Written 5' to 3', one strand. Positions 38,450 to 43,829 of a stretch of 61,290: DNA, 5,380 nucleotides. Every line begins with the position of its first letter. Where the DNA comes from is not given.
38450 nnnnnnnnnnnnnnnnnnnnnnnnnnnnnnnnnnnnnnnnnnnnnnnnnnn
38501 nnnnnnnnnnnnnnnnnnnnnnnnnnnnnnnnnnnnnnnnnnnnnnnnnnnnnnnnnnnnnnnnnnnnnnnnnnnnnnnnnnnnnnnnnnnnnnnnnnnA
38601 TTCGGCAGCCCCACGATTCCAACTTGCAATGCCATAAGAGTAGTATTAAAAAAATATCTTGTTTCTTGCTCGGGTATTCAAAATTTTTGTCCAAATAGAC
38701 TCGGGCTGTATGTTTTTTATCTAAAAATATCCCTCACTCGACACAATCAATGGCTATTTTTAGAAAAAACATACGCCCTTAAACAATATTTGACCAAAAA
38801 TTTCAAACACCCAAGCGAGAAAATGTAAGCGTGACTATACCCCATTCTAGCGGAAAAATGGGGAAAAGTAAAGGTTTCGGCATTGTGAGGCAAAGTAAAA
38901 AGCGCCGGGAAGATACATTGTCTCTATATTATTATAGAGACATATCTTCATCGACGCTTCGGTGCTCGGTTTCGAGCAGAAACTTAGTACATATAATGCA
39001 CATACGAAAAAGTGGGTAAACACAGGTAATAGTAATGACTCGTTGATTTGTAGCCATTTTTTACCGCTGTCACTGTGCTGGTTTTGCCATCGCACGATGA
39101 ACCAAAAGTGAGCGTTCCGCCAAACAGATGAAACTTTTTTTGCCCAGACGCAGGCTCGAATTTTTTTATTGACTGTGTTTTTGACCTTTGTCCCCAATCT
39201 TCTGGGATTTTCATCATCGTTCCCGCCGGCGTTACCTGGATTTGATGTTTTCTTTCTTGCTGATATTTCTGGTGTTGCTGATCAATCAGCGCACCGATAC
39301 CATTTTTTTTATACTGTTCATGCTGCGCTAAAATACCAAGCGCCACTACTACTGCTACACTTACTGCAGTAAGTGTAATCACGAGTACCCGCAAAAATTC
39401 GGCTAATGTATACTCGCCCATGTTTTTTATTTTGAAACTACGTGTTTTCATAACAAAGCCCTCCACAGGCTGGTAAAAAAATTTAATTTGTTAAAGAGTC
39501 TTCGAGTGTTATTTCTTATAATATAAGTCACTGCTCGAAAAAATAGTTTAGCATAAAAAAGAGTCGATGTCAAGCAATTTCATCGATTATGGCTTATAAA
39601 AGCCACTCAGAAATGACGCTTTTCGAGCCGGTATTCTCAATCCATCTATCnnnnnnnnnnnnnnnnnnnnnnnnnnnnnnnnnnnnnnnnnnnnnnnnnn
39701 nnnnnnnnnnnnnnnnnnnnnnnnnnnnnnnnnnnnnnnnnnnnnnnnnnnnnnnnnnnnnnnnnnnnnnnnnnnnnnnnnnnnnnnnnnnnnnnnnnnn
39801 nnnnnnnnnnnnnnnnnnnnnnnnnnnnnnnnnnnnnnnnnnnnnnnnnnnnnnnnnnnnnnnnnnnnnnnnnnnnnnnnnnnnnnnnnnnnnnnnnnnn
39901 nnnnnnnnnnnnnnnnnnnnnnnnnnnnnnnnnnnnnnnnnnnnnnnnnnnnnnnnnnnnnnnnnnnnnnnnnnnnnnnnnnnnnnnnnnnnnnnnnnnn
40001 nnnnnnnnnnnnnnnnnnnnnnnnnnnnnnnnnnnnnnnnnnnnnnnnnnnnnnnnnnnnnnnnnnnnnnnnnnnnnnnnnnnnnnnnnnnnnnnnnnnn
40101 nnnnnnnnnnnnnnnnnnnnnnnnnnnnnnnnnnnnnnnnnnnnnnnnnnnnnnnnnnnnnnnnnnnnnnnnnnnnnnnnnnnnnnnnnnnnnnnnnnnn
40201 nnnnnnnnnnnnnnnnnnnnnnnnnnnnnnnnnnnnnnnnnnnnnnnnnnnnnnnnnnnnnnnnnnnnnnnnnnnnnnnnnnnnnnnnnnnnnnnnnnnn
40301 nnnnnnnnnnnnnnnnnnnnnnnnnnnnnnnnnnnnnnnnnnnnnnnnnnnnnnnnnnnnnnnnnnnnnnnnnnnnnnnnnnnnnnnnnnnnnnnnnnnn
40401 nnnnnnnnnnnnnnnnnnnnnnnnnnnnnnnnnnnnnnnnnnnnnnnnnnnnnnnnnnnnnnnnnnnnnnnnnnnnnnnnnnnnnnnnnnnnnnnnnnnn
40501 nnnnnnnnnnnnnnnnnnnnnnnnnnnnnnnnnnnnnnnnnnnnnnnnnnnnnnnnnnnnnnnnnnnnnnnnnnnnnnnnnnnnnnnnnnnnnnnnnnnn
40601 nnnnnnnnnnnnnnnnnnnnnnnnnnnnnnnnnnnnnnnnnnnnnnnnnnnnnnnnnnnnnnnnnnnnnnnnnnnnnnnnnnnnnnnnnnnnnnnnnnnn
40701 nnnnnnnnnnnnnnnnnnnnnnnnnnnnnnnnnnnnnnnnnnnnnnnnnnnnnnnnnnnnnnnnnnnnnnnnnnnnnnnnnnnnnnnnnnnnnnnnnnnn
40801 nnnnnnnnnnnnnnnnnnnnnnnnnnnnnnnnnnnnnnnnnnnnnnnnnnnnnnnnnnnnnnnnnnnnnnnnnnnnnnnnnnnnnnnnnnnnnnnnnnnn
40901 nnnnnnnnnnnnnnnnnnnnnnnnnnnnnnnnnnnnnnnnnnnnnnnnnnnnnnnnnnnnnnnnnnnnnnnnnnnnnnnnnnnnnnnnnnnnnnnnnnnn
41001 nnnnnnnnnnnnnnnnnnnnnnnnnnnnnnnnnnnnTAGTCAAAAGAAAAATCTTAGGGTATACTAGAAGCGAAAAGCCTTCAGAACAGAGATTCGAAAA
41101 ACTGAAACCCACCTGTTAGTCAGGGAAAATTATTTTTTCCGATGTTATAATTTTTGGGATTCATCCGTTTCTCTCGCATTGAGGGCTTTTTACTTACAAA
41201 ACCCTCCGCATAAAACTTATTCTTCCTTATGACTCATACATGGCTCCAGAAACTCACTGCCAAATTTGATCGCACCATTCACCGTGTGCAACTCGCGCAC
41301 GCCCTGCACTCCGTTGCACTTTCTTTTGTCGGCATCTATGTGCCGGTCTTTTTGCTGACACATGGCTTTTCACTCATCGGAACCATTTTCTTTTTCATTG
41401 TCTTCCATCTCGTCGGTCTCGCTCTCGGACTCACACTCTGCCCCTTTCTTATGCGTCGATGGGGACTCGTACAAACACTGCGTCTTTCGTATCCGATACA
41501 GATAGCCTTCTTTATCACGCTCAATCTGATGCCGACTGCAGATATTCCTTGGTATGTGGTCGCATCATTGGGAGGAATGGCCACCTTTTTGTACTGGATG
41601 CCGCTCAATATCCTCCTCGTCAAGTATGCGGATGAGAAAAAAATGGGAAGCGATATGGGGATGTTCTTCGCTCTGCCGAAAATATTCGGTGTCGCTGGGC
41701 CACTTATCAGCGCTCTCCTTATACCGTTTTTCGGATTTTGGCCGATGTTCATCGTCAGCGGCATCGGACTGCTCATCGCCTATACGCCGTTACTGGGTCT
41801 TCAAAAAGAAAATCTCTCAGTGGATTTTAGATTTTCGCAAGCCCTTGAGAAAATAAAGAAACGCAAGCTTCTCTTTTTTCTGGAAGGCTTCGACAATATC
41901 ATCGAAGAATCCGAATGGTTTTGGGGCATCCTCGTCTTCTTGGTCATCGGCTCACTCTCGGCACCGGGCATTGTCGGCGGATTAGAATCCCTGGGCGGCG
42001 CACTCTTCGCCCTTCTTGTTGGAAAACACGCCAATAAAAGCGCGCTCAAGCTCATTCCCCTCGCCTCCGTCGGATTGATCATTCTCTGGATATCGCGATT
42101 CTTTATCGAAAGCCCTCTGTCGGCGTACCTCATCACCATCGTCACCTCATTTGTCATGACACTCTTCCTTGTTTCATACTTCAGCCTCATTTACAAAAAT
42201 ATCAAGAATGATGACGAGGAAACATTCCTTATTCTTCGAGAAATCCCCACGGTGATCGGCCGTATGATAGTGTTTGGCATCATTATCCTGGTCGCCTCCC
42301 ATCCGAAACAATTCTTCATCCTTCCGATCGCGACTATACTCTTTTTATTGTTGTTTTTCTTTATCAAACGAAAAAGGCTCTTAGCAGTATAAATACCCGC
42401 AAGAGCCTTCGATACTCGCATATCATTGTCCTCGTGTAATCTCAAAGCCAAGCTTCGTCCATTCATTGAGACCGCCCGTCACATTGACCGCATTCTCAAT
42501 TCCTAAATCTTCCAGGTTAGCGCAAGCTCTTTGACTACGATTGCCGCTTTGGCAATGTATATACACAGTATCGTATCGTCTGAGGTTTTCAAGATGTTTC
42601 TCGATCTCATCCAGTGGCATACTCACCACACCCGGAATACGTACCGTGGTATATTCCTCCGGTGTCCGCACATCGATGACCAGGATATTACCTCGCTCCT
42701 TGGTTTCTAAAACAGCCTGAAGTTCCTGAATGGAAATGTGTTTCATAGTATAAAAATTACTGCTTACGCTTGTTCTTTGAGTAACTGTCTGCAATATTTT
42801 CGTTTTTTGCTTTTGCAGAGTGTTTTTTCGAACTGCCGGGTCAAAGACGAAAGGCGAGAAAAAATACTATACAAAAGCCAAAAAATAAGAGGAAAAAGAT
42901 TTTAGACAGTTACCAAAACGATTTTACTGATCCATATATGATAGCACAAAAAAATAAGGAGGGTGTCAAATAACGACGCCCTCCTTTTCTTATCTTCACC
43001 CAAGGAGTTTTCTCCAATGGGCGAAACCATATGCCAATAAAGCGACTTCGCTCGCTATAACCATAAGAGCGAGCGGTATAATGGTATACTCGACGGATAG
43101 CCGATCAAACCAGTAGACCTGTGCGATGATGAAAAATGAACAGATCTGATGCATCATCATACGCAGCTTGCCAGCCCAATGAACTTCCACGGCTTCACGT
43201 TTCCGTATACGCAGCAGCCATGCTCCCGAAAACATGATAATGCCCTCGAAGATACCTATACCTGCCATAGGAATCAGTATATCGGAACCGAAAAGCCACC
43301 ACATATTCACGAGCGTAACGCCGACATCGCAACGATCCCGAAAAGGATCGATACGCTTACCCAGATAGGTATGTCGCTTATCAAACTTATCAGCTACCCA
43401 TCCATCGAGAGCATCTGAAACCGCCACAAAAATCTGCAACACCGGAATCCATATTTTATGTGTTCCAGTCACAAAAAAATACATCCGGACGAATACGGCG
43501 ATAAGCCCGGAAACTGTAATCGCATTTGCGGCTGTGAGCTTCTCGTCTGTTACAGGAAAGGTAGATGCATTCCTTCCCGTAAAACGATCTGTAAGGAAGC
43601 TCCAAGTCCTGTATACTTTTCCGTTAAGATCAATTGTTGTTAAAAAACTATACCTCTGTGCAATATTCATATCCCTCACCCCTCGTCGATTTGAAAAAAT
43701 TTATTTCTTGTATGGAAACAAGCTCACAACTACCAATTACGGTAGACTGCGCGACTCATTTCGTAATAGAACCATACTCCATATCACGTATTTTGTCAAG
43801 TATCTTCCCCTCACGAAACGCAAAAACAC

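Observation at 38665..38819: G:U pattern says the hairpin element works as minus-strand RNA, directly 5' of two translation-factor genes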

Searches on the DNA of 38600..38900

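Call 14: search_rna_families(source=window, start=38600, end=38900, threshold=evalue, max_evalue=10)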
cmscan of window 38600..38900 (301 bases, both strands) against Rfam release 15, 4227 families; matches with E-value up to 10: 15.
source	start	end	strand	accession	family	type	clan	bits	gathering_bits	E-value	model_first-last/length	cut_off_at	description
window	38666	38816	-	RF03621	MIR4245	Gene; miRNA;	-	32.2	74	0.00045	1-128/128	no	MIR4245 microRNA precursor family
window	38684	38800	-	RF04099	MIR837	Gene; miRNA;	-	27.6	117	0.0012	1-122/122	no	MIR837 microRNA precursor family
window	38681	38803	-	RF04205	MIR2606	Gene; miRNA;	-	26.2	139.7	0.063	1-165/165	no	MIR2606 microRNA precursor family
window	38680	38804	+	RF04205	MIR2606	Gene; miRNA;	-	25.9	139.7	0.075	1-165/165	no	MIR2606 microRNA precursor family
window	38666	38817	-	RF04174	MIR4208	Gene; miRNA;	-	20.8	140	0.65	1-191/191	no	MIR4208 microRNA precursor family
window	38677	38807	-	RF03263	MIR861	Gene; miRNA;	-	20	70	0.27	1-111/111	no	MIR861 microRNA precursor family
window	38693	38759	-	RF00344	snoZ267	Gene; snRNA; snoRNA; CD-box;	-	19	43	0.36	1-73/73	no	Small nucleolar RNA Z267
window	38679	38806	+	RF04174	MIR4208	Gene; miRNA;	-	18.5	140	2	1-191/191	no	MIR4208 microRNA precursor family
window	38667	38795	-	RF00038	PrfA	Cis-reg; thermoregulator;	-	17.3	88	7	1-132/132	no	PrfA thermoregulator UTR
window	38713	38769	-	RF03363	mir-6129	Gene; miRNA;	-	16.9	114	1.2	1-92/92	no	mir-6129 microRNA precursor family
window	38708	38774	+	RF01026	MIR828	Gene; miRNA;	-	14.9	69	4.7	1-115/115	no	MIR828 microRNA precursor family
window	38698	38784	+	RF04099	MIR837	Gene; miRNA;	-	14.3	117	4.7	1-122/122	no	MIR837 microRNA precursor family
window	38661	38823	+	RF04133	MIR2646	Gene; miRNA;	-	14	245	0.85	1-256/256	no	MIR2646 microRNA precursor family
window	38675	38809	-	RF04128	MIR8562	Gene; miRNA;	-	13.1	211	4.4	1-242/242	no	MIR8562 microRNA precursor family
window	38678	38778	-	RF01472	rli40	Gene; sRNA;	-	10.9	100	1.9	1-263/263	no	Listeria sRNA rli40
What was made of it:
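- A C/D-box snoRNA model gives a sub-threshold hit over the copy-2 apex (RF00344, 19 bits, E 0.36; call 14).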

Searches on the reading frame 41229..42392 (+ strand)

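Call 96: search_protein_families(library=pfam, max_evalue=0.00001, proteins=[window:41229-42392:+])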
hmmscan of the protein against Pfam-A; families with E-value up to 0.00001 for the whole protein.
window:41229-42392:+ (387 aa): 1 family
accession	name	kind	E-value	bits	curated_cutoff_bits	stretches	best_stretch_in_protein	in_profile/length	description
PF07690.21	MFS_1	-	1.6e-06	27.7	33.4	1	27-149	214-338/347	Major Facilitator Superfamily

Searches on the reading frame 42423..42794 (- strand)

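Call 96: search_protein_families(library=pfam, max_evalue=0.00001, proteins=[window:42423-42794:-])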
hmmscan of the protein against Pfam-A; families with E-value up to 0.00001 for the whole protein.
window:42423-42794:- (123 aa): 1 family
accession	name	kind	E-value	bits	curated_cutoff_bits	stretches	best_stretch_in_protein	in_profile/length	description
PF00581.25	Rhodanese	-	1e-18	68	22.2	1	27-114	4-101/102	Rhodanese-like domain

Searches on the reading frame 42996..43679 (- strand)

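Call 96: search_protein_families(library=pfam, max_evalue=0.00001, proteins=[window:42996-43679:-])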
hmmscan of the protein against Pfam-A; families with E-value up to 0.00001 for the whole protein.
window:42996-43679:- (227 aa): 1 family
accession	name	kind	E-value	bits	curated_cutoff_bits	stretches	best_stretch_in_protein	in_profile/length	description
PF01066.26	CDP-OH_P_transf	-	2.9e-13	50.9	22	1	49-206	2-148/152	CDP-alcohol phosphatidyltransferase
